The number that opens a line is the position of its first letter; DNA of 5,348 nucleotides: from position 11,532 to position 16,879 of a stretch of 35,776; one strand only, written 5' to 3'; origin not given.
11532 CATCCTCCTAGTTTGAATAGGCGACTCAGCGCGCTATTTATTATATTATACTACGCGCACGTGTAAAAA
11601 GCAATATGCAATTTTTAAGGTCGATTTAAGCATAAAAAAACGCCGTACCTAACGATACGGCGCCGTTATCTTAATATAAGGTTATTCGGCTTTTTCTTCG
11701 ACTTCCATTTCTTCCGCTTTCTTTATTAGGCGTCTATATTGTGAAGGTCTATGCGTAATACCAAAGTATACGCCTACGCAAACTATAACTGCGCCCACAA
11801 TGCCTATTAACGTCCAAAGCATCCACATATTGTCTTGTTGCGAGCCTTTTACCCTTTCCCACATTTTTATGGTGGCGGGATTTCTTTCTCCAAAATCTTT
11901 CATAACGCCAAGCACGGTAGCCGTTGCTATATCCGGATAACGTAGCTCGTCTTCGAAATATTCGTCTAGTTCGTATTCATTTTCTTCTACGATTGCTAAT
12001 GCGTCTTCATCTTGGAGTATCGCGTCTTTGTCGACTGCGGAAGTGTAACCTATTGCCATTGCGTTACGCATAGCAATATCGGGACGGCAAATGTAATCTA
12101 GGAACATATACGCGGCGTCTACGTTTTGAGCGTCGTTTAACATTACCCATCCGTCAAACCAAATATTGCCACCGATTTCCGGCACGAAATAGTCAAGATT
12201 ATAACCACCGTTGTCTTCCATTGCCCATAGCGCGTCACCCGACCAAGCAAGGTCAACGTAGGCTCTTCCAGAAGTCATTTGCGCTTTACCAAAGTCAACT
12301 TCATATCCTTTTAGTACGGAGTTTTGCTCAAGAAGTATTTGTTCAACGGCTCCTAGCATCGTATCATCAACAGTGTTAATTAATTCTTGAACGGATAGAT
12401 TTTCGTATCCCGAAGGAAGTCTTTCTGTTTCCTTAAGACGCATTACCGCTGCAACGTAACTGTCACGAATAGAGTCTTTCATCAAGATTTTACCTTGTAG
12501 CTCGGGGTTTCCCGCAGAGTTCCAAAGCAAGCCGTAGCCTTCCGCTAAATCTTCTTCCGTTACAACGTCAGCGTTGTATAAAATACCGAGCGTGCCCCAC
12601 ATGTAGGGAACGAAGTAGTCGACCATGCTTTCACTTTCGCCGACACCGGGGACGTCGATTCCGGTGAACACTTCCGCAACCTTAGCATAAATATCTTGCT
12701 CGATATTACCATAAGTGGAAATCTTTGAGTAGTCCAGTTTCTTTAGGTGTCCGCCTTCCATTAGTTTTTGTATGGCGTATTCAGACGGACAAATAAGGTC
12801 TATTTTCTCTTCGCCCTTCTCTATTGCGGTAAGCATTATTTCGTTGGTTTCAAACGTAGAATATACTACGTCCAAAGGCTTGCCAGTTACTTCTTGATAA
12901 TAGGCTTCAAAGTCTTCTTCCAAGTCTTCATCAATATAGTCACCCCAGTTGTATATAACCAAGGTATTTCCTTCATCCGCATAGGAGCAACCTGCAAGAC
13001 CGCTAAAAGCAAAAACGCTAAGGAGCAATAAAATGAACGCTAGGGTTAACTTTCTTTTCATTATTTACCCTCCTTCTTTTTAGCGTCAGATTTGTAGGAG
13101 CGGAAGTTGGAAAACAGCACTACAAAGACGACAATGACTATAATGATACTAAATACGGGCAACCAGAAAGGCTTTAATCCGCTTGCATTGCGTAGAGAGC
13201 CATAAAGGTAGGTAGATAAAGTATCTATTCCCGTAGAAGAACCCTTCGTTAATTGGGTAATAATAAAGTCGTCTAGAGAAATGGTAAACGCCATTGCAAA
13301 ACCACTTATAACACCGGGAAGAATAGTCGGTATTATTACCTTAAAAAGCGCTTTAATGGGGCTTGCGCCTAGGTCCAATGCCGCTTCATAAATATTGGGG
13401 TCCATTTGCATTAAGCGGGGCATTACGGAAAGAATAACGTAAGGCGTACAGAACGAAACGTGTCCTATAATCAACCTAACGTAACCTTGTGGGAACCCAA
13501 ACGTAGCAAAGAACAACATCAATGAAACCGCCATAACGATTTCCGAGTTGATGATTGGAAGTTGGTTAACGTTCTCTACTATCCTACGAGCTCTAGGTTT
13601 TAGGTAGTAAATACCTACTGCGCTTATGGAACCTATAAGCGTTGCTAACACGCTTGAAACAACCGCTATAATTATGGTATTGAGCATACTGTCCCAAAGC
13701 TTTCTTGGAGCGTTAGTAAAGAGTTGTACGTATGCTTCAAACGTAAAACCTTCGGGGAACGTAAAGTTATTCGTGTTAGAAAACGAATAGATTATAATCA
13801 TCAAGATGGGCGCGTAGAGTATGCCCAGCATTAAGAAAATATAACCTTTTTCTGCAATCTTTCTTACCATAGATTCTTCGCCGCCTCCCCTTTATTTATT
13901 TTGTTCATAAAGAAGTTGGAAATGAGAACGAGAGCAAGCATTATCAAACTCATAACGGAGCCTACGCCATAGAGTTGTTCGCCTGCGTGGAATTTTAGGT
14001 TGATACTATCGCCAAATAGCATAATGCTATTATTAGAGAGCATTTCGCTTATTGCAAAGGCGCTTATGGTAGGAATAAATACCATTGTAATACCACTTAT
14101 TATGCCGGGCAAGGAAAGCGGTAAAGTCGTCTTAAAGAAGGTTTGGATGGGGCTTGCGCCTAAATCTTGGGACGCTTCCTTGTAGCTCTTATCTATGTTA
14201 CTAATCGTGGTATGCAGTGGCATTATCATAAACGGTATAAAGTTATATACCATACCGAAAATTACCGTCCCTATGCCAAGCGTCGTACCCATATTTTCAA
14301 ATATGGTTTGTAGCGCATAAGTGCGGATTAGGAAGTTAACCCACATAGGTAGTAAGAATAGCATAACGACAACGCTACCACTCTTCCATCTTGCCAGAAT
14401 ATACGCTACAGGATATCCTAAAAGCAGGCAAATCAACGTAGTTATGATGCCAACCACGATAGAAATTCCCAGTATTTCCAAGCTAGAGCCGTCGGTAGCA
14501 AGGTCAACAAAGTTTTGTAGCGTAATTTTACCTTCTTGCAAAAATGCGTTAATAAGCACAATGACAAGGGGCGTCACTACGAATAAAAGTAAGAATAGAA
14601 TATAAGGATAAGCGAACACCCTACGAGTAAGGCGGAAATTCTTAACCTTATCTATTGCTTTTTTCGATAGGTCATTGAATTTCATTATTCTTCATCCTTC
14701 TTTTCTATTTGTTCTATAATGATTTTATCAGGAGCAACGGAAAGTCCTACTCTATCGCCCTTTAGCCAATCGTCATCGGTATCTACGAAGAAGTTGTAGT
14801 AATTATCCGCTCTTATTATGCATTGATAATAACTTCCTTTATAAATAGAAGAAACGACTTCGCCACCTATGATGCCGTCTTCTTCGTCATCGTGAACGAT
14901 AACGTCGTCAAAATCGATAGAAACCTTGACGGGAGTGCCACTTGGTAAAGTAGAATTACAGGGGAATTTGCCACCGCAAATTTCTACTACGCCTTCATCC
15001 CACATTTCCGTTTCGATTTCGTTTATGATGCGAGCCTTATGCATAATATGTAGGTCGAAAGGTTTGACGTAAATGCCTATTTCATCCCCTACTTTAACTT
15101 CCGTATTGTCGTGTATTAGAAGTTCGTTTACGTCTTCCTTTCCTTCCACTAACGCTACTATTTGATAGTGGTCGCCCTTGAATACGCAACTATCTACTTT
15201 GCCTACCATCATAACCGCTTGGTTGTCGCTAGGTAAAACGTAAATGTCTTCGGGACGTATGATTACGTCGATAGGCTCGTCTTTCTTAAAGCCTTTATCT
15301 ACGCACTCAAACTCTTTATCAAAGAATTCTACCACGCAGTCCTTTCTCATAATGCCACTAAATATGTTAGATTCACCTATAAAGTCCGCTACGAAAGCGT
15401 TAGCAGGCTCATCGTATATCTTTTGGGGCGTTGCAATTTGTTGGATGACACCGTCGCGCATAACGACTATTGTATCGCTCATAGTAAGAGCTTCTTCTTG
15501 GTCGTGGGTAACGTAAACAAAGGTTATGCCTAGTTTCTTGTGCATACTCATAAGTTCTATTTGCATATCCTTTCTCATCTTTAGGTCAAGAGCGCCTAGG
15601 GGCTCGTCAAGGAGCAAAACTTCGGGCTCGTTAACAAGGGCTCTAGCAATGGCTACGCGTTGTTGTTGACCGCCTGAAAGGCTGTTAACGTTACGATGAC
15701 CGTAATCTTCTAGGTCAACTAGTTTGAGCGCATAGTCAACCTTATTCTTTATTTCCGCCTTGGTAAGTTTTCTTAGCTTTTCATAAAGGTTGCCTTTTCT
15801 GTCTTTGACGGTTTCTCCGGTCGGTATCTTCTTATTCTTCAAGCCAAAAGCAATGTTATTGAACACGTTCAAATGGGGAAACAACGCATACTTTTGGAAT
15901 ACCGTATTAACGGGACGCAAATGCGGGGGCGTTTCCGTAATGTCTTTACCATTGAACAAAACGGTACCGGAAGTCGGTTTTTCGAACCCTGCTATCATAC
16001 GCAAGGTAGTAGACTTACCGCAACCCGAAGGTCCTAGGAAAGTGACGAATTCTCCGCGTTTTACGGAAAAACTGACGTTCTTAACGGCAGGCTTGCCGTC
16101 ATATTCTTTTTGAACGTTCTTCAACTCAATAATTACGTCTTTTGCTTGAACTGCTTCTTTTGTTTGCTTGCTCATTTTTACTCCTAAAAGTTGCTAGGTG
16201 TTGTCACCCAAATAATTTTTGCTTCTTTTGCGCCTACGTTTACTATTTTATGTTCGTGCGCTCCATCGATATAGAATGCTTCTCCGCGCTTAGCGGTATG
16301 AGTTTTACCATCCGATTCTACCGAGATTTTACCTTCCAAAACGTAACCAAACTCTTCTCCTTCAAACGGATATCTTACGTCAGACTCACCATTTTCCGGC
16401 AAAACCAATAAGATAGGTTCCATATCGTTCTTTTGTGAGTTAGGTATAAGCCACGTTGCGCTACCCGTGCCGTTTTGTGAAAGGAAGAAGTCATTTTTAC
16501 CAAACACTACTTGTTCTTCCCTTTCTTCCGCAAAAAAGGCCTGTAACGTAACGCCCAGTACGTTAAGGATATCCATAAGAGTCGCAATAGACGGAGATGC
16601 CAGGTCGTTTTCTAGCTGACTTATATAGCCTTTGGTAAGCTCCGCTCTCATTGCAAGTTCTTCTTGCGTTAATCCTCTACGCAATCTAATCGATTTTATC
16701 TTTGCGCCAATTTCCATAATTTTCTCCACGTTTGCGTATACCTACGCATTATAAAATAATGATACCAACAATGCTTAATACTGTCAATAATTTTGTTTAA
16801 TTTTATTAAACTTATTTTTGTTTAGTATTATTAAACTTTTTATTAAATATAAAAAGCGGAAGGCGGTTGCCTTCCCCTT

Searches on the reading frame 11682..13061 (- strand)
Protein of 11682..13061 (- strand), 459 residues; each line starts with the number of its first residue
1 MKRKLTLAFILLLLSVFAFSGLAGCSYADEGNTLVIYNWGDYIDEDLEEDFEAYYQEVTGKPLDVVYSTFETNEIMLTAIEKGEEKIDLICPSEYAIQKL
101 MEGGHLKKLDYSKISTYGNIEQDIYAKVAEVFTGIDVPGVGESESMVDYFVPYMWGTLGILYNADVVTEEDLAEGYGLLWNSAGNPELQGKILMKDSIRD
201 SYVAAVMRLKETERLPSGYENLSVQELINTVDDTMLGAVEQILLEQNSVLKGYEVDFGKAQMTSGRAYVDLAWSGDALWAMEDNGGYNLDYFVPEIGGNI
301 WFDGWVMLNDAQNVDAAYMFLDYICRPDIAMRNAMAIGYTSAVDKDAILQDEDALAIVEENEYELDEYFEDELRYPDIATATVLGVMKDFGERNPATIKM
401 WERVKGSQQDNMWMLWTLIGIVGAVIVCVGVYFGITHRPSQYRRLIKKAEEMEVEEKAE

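Call 11: search_protein_families(library=pfam, proteins=[window:11682-13061:-], max_evalue=0.001)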
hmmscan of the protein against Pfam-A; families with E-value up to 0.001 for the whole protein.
window:11682-13061:- (459 aa): 4 families
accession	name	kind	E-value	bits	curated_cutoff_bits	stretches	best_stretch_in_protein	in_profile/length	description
PF13416.11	SBP_bac_8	-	7.4e-13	49.3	27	1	65-343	14-262/279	Bacterial extracellular solute-binding protein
PF01547.30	SBP_bac_1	-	8.5e-10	39.5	26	1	46-327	9-303/307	Bacterial extracellular solute-binding protein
PF02030.20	Lipoprotein_8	-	1.2e-08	34.6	20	1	1-169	1-162/493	Hypothetical lipoprotein (MG045 family)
PF13343.11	SBP_bac_6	-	4.4e-08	33.3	24.6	1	148-340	55-218/245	Bacterial extracellular solute-binding protein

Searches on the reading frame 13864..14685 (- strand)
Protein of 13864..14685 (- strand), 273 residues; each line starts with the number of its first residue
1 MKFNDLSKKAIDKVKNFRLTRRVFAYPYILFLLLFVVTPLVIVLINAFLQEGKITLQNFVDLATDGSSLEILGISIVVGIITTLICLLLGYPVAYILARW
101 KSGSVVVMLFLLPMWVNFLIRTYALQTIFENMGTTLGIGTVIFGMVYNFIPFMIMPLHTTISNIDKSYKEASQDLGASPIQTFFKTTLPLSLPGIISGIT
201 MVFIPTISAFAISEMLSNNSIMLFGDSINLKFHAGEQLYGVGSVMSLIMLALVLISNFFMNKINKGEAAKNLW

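Call 12: search_protein_families(library=pfam, proteins=[window:13864-14685:-], max_evalue=0.001)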
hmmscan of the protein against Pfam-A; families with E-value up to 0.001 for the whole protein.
window:13864-14685:- (273 aa): 1 family
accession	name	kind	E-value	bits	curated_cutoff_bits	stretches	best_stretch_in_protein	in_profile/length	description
PF00528.27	BPD_transp_1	-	2.6e-15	57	26.4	1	97-265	8-180/184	Binding-protein-dependent transport system inner membrane component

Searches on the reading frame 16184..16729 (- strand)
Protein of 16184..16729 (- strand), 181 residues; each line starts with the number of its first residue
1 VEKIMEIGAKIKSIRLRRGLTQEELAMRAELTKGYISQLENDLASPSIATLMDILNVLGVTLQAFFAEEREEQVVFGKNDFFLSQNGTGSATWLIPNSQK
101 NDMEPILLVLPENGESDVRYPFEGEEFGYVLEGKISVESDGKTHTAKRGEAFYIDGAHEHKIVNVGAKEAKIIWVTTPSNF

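Call 12: search_protein_families(library=pfam, proteins=[window:16184-16729:-], max_evalue=0.001)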
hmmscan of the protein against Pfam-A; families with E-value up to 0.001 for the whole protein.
window:16184-16729:- (181 aa): 8 families
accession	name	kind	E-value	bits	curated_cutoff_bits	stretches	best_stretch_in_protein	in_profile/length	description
PF01381.28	HTH_3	-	3.5e-15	56.2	23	1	11-64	1-54/55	Helix-turn-helix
PF07883.17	Cupin_2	-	5.2e-14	52.2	27.2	1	116-175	10-69/70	Cupin domain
PF12844.13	HTH_19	-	2.7e-10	40.4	30.2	1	8-68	1-61/64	Helix-turn-helix domain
PF13560.12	HTH_31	-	3.2e-10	40.6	27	1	6-61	1-57/64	Helix-turn-helix domain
PF13443.12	HTH_26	-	1.7e-05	25.4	22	1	10-62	1-54/63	Cro/C1-type HTH DNA-binding domain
PF05899.18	Cupin_3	-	2.7e-05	24.2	23.5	1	114-154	17-56/74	EutQ-like cupin domain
PF13744.12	HTH_37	-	3.5e-05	24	27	1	8-63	20-76/80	Helix-turn-helix domain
PF06249.18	EutQ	-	4.4e-05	23.7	21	1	123-180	94-149/152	Ethanolamine utilisation protein EutQ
